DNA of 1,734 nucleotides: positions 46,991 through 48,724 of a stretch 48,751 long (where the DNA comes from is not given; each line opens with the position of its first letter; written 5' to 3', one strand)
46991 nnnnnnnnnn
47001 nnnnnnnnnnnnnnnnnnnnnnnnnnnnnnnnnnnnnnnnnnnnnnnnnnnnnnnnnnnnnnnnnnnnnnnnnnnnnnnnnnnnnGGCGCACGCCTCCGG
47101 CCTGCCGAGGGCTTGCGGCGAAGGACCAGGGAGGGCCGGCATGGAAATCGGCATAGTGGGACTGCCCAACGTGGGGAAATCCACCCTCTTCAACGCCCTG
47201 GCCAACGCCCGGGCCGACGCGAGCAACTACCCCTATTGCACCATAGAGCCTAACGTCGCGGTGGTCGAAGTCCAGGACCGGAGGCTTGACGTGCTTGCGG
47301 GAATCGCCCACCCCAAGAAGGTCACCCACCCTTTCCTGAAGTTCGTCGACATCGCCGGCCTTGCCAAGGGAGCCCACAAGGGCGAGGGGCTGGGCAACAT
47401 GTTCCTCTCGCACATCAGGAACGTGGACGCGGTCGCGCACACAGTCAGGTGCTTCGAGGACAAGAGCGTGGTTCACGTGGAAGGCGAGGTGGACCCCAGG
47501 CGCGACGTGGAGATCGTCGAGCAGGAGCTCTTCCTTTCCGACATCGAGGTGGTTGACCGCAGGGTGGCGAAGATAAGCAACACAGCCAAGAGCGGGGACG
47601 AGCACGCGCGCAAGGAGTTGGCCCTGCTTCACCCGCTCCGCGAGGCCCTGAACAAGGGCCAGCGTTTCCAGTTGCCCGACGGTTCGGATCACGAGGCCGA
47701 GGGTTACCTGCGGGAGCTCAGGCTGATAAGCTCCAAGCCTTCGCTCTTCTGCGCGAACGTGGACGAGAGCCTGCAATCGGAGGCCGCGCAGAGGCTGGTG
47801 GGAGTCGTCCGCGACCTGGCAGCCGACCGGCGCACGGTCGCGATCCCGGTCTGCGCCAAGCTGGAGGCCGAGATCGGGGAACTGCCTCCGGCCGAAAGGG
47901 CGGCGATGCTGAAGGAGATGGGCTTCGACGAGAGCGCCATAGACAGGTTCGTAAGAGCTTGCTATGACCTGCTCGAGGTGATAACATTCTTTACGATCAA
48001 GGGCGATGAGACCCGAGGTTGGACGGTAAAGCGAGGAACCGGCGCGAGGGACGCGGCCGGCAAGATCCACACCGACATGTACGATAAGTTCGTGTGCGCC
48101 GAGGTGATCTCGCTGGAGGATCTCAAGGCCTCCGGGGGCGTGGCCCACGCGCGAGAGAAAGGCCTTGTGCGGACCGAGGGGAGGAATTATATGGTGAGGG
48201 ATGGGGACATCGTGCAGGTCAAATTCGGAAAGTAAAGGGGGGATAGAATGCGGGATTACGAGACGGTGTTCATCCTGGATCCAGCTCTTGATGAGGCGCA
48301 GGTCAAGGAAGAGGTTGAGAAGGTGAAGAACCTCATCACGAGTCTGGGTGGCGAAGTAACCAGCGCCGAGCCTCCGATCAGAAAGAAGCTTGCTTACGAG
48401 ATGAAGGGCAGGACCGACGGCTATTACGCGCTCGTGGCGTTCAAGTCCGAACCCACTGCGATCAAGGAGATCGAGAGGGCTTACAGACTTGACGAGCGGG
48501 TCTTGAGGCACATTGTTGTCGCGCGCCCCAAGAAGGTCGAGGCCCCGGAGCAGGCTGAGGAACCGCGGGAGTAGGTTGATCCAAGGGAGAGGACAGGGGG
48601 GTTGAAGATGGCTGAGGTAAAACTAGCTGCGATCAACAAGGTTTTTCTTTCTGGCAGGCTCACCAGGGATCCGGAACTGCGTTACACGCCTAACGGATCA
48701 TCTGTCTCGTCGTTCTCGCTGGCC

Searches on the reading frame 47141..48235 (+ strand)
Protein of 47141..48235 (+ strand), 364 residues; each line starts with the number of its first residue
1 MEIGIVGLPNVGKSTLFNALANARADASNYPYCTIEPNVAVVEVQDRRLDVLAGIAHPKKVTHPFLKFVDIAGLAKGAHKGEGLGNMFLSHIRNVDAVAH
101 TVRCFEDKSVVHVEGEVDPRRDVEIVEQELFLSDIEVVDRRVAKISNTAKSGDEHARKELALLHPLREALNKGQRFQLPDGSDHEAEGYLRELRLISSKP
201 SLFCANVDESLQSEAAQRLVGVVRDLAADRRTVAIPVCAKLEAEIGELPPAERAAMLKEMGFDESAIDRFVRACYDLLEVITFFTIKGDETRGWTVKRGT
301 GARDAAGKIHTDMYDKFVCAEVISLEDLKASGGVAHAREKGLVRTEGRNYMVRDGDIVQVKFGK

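Call 10: search_protein_families(library=pfam, proteins=[window:47141-48235:+], max_evalue=0.0001)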
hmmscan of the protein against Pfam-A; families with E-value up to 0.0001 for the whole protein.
window:47141-48235:+ (364 aa): 3 families
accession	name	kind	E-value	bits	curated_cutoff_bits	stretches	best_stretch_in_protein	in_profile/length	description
PF06071.19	YchF-GTPase_C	-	9.5e-29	99.8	27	1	281-362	2-83/84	Protein of unknown function (DUF933)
PF01926.29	MMR_HSR1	-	2.8e-21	76.2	21.9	1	2-107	1-86/113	50S ribosome-binding GTPase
PF02421.24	FeoB_N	-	1.6e-09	37.9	27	1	2-51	2-51/156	Ferrous iron transport protein B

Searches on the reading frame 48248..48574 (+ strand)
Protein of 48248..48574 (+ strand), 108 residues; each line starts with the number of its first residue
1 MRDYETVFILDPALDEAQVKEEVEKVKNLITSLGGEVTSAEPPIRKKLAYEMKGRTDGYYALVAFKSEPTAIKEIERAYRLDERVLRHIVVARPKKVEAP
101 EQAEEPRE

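Call 10: search_protein_families(library=pfam, proteins=[window:48248-48574:+], max_evalue=0.0001)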
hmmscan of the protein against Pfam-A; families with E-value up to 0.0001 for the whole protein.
window:48248-48574:+ (108 aa): 1 family
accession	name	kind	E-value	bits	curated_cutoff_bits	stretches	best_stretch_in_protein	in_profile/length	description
PF01250.22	Ribosomal_S6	-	6.7e-29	100.4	27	1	4-91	2-89/90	Ribosomal protein S6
